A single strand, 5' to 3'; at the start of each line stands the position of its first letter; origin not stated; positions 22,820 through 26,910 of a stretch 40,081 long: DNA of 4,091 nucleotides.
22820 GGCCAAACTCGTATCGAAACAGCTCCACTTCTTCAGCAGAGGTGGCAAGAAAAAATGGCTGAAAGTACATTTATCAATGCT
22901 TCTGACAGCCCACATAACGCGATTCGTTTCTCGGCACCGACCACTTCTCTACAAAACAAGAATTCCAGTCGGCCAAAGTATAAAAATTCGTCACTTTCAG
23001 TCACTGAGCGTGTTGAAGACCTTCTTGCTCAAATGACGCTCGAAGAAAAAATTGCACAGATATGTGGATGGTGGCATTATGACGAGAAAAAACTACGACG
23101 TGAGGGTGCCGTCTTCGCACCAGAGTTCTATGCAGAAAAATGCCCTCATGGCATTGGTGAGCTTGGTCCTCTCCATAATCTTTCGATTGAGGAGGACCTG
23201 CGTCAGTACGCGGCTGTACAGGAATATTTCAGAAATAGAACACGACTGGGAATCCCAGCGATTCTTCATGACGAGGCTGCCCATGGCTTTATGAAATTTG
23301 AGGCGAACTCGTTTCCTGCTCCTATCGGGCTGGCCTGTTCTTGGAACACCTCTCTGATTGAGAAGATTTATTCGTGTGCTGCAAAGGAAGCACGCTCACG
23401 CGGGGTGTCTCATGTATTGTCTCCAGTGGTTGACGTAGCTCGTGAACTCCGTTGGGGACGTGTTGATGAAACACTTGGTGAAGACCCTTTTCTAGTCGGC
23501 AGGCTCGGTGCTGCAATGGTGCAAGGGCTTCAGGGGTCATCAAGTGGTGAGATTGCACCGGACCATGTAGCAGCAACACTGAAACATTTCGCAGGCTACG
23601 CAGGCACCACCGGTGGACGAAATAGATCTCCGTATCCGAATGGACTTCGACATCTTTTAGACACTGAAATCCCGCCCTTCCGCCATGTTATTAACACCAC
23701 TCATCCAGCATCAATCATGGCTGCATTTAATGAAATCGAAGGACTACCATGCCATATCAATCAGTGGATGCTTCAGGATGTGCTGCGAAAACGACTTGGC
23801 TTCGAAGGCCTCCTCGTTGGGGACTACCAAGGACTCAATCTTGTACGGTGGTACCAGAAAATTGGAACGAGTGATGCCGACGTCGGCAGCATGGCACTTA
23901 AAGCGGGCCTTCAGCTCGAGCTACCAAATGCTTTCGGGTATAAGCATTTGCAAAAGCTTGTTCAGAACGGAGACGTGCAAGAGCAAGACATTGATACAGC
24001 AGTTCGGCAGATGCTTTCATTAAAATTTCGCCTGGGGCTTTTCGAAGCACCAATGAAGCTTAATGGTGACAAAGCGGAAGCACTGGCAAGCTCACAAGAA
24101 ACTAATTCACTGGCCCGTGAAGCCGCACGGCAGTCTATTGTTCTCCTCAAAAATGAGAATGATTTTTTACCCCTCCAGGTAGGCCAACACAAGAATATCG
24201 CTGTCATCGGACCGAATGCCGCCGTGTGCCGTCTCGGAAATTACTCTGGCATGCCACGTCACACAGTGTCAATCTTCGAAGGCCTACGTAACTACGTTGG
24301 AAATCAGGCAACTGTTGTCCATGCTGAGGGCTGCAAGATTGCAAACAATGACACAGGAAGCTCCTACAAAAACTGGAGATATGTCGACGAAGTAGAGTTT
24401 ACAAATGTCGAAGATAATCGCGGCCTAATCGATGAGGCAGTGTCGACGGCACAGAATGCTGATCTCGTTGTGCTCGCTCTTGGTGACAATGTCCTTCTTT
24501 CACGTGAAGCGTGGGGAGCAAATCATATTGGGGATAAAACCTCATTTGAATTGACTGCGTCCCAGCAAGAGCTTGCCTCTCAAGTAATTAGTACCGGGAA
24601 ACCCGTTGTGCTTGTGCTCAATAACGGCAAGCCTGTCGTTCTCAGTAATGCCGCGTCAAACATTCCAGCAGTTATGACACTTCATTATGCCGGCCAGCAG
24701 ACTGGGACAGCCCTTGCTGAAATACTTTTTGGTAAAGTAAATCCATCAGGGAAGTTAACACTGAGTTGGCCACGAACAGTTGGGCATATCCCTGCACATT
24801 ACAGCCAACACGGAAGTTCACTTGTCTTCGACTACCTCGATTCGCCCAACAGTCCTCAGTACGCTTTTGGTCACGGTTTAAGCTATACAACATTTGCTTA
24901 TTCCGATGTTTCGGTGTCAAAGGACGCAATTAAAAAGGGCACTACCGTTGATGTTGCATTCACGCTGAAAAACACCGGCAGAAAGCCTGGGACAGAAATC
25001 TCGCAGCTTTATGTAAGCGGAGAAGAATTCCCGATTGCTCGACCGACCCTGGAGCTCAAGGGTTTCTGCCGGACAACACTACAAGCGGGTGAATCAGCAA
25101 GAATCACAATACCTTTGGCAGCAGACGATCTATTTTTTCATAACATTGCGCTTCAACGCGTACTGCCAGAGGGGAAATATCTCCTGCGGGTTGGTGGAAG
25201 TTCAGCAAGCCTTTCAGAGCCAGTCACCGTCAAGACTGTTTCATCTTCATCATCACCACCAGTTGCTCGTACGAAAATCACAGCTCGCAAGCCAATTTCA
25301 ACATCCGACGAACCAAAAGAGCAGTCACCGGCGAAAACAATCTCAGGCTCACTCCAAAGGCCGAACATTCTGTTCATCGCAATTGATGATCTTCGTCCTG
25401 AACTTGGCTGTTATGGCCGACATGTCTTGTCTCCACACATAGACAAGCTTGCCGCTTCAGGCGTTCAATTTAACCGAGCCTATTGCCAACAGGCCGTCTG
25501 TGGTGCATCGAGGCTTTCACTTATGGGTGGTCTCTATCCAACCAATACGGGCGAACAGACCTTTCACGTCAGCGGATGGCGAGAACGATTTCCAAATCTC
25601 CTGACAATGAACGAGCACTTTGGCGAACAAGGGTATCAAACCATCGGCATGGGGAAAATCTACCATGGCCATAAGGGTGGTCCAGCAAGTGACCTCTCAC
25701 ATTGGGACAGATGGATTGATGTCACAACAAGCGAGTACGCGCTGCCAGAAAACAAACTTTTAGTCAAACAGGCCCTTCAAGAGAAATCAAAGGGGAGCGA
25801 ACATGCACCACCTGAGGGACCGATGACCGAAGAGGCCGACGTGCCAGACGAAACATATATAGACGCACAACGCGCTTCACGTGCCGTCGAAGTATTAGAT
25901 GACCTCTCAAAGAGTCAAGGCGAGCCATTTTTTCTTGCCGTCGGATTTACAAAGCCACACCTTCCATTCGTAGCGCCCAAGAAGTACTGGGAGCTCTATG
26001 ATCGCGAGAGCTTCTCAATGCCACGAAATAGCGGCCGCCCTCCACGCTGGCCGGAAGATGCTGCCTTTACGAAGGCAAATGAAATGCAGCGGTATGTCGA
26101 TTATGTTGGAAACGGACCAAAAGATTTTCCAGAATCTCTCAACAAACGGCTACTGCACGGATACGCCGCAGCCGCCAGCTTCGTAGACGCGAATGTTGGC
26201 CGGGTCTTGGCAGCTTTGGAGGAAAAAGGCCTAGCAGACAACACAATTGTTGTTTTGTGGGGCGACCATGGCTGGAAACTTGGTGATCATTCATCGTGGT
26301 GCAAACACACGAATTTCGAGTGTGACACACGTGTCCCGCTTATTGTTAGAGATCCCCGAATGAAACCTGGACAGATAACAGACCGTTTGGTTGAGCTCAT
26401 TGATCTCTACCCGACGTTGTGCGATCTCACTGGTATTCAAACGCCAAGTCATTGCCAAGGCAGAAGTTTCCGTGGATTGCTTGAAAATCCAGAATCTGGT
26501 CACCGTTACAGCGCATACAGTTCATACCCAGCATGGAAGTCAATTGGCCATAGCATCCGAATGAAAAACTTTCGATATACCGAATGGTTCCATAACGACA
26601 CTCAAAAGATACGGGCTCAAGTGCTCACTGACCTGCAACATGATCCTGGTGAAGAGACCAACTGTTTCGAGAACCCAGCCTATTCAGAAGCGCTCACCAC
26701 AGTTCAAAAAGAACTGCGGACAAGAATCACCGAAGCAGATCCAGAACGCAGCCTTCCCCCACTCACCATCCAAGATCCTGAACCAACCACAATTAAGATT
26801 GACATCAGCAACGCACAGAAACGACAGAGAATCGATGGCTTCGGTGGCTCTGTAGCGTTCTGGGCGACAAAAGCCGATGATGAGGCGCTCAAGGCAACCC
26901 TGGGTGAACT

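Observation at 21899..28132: One secreted 2,077-codon ORF fuses three glycosidase modules with a sulfatase (GH-A-like / GH3 / iduronate-2-sulfatase-like / GH30)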

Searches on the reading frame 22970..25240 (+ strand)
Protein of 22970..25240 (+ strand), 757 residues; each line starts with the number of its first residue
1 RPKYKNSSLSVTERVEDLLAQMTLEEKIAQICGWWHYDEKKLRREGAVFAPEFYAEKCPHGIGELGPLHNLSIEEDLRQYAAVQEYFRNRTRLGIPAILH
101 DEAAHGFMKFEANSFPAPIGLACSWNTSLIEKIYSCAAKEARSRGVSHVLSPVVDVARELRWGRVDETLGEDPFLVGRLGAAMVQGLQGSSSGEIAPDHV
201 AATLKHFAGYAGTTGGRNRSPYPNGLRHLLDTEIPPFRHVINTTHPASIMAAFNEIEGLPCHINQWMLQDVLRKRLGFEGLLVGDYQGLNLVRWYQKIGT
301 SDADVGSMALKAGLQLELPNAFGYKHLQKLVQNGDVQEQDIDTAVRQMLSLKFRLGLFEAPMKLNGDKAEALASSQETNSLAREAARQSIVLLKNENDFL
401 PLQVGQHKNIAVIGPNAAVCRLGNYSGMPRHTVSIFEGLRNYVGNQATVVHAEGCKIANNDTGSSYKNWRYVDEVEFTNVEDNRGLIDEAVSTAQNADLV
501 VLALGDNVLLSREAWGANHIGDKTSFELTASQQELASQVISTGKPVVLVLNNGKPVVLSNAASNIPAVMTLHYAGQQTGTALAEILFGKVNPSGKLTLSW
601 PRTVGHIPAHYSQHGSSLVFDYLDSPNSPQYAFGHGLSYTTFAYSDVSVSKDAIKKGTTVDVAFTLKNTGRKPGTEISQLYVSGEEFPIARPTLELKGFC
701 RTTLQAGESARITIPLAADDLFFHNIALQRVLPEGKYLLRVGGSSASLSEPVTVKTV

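Call 12: search_solved_structures(query=window:22970-25240:+, max_evalue=1e-20)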
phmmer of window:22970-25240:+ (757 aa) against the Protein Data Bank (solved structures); distinct sequences matched with E-value up to 1e-20: 71 (the best 60 are shown).
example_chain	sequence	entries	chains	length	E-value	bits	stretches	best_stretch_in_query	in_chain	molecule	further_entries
5z87_A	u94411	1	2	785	3.9e-141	475.1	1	3-750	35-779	EmGH1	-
7zb3_A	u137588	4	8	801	1.1e-139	470.2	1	4-747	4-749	Beta-xylosidase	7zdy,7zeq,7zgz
8c7f_A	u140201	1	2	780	5.1e-139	468.1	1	4-747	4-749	Xylosidase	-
3u48_A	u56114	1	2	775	4.8e-126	425.2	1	14-749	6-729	JMB19063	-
3u4a_A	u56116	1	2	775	2.4e-125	422.9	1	14-749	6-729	JMB19063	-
6r5i_A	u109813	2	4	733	2.7e-123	416.1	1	62-747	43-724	Periplasmic beta-glucosidase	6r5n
6r5r_A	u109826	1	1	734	1.3e-122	413.9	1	62-747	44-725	Periplasmic beta-glucosidase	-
6r5o_B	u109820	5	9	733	1.3e-122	413.9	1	62-747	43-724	Periplasmic beta-glucosidase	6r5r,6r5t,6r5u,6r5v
6r5p_B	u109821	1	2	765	1.5e-122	413.6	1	62-747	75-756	Periplasmic beta-glucosidase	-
5tf0_A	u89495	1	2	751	2.2e-116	393.3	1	16-748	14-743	Glycosyl hydrolase family 3 N-terminal domain protein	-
9urf_A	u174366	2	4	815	4.4e-116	392.3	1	15-747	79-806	beta-glucosidase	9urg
5xxl_A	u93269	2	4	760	2.9e-115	389.5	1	15-748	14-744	Periplasmic beta-glucosidase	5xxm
5xxn_A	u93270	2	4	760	1.4e-114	387.3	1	15-748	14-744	Periplasmic beta-glucosidase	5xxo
5yot_A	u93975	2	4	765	1.8e-110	373.7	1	1-748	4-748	Isoprimeverose-producing enzyme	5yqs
7eap_A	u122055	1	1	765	3.3e-110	372.9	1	1-748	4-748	Fn3_like domain-containing protein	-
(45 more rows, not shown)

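Call 80: search_solved_structures(query=window:22970-25240:+, max_evalue=1e-130, show_alignments=3)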
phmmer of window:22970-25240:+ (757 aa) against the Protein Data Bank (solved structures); distinct sequences matched with E-value up to 1e-130: 3.
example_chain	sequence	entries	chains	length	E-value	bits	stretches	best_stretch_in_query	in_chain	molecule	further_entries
5z87_A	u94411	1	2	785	3.9e-141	475.1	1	3-750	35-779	EmGH1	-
7zb3_A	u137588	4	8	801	1.1e-139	470.2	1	4-747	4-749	Beta-xylosidase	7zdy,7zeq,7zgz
8c7f_A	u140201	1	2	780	5.1e-139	468.1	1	4-747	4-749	Xylosidase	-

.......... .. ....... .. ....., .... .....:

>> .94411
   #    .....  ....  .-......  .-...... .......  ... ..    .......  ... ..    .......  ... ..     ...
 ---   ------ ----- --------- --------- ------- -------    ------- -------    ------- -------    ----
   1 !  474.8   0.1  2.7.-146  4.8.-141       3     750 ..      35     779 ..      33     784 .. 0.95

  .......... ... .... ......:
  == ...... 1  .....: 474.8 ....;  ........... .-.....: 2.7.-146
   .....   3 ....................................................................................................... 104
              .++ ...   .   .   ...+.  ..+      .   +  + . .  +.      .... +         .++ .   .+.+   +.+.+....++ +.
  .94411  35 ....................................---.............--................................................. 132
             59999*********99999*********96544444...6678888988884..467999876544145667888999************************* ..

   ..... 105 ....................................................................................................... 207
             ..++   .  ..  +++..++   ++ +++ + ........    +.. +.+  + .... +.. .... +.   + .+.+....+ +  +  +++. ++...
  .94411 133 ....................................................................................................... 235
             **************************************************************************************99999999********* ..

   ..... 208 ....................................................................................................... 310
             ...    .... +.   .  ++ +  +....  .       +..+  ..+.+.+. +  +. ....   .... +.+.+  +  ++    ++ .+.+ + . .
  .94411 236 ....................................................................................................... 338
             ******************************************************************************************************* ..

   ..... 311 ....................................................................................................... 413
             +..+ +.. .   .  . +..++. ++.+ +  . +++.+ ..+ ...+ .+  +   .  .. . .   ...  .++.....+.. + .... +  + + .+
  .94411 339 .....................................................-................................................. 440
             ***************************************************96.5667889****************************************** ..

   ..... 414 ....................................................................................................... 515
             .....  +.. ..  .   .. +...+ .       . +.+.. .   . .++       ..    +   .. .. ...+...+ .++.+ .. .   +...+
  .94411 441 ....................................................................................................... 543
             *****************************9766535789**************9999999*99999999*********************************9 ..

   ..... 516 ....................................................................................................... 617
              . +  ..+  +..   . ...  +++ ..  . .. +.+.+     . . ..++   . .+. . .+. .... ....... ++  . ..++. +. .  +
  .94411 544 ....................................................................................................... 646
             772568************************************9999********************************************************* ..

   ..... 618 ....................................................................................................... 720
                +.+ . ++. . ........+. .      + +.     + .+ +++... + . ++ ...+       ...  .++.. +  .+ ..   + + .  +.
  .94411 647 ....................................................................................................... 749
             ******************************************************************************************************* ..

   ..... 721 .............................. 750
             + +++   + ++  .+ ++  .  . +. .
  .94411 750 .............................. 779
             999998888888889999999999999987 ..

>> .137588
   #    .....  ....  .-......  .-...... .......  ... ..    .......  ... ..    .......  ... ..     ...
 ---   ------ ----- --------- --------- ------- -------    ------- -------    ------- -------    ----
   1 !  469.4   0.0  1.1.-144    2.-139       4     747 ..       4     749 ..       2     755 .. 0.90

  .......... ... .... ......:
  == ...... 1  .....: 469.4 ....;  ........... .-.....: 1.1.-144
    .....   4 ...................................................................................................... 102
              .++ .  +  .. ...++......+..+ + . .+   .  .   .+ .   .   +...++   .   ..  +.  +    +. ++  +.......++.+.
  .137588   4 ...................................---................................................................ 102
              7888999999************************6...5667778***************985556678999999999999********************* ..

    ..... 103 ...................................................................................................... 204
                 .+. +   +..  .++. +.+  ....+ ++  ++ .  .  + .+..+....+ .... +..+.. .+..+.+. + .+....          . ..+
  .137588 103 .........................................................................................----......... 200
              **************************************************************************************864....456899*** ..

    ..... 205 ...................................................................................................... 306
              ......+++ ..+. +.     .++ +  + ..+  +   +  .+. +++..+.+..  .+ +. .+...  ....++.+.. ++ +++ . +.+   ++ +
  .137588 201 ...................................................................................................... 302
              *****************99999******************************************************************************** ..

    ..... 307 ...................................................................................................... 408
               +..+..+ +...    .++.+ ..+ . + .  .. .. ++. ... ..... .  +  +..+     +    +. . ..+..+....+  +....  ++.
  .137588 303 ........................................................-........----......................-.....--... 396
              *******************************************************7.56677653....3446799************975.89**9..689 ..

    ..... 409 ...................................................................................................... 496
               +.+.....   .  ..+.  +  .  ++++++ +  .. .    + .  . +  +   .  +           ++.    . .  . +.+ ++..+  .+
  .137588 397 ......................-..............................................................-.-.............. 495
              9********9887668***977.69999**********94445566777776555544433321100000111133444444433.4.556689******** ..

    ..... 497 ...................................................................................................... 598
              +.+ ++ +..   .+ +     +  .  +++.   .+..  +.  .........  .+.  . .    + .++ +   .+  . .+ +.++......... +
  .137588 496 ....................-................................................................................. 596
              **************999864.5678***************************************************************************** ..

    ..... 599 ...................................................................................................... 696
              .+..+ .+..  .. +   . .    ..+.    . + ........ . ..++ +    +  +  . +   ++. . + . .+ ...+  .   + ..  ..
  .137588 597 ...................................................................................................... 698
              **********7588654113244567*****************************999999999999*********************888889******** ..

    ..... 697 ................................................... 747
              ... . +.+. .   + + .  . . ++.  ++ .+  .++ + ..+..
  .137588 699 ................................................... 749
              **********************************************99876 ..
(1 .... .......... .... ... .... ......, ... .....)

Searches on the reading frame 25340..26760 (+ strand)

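Call 11: search_solved_structures(query=window:25340-26760:+, max_evalue=0.00001, show_alignments=1)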
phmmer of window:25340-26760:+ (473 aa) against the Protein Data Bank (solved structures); distinct sequences matched with E-value up to 0.00001: 89 (the best 60 are shown).
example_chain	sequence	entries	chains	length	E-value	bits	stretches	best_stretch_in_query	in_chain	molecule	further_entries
6hhm_A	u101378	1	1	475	2.9e-91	309.9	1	6-431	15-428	Arylsulfatase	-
5fql_A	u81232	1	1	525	5.1e-63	216.7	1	8-340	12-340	IDURONATE-2-SULFATASE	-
6ioz_A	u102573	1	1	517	7.6e-63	216.1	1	9-340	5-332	Iduronate 2-sulfatase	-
4upk_A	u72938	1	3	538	4.5e-39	137.7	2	185-391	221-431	PHOSPHONATE MONOESTER HYDROLASE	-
4upi_A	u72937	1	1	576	1.4e-38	136.1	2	165-452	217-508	SULFATASE FAMILY PROTEIN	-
5g2v_A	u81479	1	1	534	3.7e-35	124.8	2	270-461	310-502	N-ACETYLGLUCOSAMINE-6-SULFATASE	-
6pt4_B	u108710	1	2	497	7.9e-34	120.4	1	4-465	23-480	exo-2S-iota carrageenan S1 sulfatase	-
7oz8_AAA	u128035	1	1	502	1.5e-33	119.5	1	4-466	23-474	Choline-sulfatase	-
9ihk_D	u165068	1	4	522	1.3e-32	116.4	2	186-461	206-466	Sulfatase_S1_30A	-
6ptk_A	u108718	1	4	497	1.4e-32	116.3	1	4-465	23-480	exo-2S-iota carrageenan S1 sulfatase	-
6pt6_B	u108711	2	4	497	2e-32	115.8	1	4-465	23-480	exo-2S-iota carrageenan S1 sulfatase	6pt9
6hr5_A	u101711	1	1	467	4.8e-32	114.5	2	175-459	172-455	Alpha-L-rhamnosidase/sulfatase (GH78)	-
9bb9_A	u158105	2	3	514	4.9e-32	114.5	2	270-391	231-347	S1_8A sulfatase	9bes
4upl_A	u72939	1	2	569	5.2e-32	114.5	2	166-385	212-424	SULFATASE FAMILY PROTEIN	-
9s03_A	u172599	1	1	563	2.7e-31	112.1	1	261-462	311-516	Putative sulfatase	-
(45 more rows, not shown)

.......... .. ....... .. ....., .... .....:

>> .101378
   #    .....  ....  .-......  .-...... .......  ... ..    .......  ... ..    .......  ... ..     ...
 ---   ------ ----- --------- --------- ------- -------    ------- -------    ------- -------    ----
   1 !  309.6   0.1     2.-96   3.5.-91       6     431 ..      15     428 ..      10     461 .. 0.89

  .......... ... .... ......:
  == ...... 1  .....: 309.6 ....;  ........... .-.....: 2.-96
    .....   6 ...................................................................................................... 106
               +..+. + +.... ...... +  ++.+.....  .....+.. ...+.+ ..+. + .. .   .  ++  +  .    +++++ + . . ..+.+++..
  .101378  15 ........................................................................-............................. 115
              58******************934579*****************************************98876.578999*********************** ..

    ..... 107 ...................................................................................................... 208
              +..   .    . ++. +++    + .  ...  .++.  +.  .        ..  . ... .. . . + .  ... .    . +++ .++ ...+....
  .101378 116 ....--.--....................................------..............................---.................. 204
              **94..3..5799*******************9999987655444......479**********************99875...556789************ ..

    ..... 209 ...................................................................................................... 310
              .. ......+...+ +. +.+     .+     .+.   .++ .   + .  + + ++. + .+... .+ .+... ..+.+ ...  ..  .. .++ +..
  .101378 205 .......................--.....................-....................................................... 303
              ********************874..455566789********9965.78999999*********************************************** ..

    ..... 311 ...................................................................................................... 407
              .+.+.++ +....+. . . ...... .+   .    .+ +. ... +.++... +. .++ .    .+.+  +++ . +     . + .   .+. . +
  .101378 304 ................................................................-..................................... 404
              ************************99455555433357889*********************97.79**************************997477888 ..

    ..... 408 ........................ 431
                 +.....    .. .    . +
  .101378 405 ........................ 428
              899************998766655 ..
